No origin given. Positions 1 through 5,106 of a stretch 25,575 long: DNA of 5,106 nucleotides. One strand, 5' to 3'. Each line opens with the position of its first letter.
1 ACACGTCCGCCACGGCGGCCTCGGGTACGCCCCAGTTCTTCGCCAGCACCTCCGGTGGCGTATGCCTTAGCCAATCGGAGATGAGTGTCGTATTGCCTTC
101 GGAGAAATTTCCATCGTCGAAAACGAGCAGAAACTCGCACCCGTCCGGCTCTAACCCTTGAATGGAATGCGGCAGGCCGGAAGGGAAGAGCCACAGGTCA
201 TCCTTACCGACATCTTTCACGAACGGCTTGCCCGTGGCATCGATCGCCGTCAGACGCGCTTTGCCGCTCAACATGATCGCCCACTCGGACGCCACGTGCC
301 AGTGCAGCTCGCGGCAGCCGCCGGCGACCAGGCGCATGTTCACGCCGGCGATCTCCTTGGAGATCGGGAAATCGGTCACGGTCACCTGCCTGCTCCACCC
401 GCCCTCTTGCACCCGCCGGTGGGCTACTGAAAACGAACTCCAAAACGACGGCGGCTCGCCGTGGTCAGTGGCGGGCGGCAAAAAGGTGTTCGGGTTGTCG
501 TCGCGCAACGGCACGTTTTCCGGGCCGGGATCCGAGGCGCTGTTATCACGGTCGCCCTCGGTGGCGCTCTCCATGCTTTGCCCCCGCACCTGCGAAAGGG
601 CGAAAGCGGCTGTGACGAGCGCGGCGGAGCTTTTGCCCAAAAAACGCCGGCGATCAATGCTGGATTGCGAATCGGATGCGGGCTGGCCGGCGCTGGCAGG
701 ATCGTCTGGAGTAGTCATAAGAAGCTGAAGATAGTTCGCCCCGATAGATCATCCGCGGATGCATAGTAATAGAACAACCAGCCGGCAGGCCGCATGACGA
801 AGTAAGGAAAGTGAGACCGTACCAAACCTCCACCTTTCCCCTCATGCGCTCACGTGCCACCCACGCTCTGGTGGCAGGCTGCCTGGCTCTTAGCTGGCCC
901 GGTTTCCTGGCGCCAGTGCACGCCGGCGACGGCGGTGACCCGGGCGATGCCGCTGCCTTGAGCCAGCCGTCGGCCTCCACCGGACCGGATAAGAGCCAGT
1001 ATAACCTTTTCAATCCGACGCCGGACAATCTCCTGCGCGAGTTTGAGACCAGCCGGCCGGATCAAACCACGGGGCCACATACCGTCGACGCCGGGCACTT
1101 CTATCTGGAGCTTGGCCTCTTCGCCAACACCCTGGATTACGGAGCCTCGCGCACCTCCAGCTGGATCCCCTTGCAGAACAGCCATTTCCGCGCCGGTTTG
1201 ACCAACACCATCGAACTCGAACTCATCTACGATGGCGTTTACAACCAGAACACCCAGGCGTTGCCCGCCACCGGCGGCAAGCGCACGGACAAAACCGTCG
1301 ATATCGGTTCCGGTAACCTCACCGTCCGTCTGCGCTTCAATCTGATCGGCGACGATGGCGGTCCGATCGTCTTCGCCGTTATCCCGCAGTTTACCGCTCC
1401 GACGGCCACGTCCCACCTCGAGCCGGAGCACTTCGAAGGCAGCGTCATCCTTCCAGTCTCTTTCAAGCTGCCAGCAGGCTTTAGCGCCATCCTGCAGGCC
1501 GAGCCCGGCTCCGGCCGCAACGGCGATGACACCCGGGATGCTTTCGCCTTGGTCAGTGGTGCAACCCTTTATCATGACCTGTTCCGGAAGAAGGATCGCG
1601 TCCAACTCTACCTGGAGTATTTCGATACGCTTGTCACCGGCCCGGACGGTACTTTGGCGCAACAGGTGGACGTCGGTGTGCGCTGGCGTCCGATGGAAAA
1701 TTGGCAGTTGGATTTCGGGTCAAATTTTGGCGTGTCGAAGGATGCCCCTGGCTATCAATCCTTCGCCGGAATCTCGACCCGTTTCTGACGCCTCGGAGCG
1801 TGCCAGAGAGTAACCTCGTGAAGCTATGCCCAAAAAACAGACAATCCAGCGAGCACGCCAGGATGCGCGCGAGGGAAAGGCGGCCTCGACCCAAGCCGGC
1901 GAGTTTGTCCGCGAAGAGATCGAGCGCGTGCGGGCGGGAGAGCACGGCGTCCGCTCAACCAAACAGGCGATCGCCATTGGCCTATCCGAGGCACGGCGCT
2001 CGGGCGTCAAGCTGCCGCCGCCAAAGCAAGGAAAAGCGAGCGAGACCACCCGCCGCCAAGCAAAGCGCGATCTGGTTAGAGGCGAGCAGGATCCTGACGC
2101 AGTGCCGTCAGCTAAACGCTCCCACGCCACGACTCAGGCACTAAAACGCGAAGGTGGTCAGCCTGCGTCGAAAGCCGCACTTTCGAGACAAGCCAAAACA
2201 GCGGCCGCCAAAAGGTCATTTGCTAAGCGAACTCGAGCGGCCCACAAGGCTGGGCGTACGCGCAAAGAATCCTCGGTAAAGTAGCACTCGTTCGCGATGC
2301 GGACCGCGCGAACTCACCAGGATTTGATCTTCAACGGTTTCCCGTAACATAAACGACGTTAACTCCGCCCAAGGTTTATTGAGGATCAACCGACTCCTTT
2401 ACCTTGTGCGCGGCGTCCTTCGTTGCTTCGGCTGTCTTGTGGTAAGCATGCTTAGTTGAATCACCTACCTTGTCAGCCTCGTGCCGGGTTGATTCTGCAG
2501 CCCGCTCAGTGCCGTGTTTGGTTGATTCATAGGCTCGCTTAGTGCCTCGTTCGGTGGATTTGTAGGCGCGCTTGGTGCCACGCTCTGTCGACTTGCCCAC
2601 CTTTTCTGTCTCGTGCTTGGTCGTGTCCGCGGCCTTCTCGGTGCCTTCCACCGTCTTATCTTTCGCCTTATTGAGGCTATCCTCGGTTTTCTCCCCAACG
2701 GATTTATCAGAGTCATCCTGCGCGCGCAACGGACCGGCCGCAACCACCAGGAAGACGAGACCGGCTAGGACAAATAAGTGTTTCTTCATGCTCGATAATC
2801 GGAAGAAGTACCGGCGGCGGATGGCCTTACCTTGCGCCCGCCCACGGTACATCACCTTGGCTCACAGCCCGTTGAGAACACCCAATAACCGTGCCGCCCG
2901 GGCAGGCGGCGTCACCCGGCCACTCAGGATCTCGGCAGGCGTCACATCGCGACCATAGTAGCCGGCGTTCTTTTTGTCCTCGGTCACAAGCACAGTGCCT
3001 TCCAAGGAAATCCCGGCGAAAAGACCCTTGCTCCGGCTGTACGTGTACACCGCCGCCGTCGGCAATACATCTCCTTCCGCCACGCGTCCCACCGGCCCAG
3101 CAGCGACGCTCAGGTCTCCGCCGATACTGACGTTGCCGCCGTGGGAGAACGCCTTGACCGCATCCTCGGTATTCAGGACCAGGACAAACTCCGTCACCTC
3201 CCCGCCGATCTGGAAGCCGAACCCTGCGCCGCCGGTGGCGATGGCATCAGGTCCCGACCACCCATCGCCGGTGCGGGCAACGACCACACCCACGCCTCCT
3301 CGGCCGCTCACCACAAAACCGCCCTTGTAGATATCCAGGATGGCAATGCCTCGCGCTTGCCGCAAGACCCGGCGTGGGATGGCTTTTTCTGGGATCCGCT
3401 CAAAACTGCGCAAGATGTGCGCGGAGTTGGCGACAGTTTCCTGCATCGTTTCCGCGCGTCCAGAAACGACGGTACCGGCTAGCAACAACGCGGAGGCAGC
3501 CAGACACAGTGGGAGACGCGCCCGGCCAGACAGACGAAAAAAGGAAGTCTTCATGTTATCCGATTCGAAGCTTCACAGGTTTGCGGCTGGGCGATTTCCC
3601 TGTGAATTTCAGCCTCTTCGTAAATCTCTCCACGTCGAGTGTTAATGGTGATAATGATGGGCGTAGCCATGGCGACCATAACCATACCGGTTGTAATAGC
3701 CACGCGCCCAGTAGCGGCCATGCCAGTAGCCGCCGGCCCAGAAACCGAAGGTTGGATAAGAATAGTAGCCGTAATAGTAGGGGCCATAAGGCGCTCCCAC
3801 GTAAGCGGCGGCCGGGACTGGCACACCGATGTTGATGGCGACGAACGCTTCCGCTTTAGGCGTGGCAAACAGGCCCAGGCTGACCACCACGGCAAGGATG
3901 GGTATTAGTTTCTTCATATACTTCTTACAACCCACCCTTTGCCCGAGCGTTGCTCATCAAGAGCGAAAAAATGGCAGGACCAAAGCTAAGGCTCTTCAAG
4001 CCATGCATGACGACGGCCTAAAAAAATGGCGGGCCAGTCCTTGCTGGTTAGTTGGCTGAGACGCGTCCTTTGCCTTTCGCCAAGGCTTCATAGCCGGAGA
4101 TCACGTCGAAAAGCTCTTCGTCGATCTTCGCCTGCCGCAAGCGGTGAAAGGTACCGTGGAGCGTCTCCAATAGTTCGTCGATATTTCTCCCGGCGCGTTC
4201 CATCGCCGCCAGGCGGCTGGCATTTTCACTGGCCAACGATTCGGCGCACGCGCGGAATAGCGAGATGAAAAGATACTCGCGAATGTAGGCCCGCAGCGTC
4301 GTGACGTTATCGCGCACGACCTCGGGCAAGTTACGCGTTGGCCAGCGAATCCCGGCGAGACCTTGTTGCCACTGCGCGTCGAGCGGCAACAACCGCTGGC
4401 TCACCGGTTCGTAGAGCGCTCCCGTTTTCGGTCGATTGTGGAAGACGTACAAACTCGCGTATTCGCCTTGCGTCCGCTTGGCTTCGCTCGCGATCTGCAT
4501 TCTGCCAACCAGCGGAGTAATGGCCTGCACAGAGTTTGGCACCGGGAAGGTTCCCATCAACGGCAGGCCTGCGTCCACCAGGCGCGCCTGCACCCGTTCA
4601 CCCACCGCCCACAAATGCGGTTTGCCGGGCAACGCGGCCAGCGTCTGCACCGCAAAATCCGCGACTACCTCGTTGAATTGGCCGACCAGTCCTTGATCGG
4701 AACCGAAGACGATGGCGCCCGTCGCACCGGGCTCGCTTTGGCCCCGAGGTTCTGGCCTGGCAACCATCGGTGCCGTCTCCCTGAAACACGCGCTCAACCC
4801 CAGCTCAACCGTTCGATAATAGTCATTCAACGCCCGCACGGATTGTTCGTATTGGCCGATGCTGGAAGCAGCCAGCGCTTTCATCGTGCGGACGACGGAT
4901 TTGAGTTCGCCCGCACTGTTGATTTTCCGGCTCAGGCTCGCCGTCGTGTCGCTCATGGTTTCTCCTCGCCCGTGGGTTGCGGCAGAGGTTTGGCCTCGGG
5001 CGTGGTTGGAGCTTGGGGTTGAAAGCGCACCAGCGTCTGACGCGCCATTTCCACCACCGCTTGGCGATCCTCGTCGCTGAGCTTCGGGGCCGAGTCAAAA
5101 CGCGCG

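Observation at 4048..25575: Candidate glucan-fuelled energy module: cgs - PRC - S2P - rpiB - phosphoketolase - PMM/PGM-like HAD - N-ATPase in one co-oriented run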

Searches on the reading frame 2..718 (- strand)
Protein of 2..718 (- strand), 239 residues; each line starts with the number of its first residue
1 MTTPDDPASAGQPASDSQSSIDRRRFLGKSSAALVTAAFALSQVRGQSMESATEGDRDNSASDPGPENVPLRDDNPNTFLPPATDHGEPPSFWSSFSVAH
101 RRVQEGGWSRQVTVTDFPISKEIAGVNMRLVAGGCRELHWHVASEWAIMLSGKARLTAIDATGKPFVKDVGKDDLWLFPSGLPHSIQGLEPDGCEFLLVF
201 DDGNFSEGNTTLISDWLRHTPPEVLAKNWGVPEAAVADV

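Call 5: search_protein_families(library=pfam, proteins=[window:2-718:-], max_evalue=0.01)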
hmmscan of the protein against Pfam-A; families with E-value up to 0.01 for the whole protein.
window:2-718:- (239 aa): 2 families
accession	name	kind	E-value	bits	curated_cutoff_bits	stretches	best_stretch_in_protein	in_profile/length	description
PF00190.28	Cupin_1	-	1.4e-18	67.4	22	1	104-232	11-146/151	Cupin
PF07883.17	Cupin_2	-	3.4e-08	33.5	27.2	1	128-200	3-70/70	Cupin domain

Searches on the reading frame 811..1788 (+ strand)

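Call 5: search_protein_families(library=pfam, proteins=[window:811-1788:+], max_evalue=0.01)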
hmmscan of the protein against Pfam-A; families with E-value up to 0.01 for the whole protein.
window:811-1788:+ (325 aa): 1 family
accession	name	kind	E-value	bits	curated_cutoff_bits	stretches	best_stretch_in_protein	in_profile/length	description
PF13557.12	Phenol_MetA_deg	-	6.1e-09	36.7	22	1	80-325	1-242/242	Putative MetA-pathway of phenol degradation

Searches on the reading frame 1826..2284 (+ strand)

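Call 5: search_protein_families(library=pfam, proteins=[window:1826-2284:+], max_evalue=0.01)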
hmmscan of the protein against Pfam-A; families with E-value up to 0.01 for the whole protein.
window:1826-2284:+ (152 aa): 1 family
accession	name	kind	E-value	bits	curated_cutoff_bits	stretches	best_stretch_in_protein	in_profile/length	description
PF20106.4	DUF6496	-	1.6e-09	38.4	24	1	28-66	18-57/58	Family of unknown function (DUF6496)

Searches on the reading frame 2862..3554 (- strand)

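Call 5: search_protein_families(library=pfam, proteins=[window:2862-3554:-], max_evalue=0.01)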
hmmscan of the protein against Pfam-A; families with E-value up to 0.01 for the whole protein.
window:2862-3554:- (230 aa): 1 family
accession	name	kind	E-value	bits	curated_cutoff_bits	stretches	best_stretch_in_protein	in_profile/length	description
PF04366.17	Ysc84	-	2.1e-44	150.7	25.1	1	109-228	2-125/127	Las17-binding protein actin regulator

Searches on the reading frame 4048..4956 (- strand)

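Call 3: search_protein_families(library=pfam, proteins=[window:4048-4956:-])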
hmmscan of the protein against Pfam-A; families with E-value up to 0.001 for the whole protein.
window:4048-4956:- (302 aa): 1 family
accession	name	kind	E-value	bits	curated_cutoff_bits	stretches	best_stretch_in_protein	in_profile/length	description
PF00231.24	ATP-synt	-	1.7e-54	185.9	39.9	1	6-292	3-285/285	ATP synthase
